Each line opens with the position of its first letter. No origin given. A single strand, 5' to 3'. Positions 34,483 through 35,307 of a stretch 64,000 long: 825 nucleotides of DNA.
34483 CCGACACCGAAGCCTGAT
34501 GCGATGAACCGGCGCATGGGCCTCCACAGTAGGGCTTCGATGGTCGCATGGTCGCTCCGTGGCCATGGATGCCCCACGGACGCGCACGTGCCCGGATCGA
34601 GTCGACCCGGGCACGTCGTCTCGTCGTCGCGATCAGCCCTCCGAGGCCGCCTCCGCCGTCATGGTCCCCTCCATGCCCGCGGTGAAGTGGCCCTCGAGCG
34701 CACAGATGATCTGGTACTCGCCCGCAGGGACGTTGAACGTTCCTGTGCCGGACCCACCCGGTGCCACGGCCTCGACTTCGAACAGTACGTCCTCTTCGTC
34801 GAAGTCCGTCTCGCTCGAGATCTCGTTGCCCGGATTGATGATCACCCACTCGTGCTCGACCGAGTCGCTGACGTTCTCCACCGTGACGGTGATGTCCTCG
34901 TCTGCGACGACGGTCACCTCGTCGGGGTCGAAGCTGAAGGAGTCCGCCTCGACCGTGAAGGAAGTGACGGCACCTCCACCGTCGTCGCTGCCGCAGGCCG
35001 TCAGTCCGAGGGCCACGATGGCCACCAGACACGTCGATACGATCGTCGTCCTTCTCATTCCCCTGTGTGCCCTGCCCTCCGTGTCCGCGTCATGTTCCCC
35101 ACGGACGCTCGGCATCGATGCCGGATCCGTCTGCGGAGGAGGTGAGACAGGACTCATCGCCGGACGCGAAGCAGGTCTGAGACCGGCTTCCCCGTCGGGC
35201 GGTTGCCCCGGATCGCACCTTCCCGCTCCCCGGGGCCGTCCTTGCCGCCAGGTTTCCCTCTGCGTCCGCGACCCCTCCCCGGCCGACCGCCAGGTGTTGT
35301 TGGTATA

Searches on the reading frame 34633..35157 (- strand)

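Call 27: search_protein_families(library=pfam, proteins=[window:34633-35157:-], max_evalue=0.00001)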
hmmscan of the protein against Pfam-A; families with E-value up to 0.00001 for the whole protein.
window:34633-35157:- (174 aa): 2 families
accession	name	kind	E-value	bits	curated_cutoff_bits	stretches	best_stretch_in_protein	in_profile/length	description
PF13473.12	Cupredoxin_1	-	4.5e-08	33.5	27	1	54-157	10-97/104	Cupredoxin-like domain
PF00127.26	Copper-bind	-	5.4e-08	33.6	21.2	1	66-167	4-97/99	Copper binding proteins, plastocyanin/azurin family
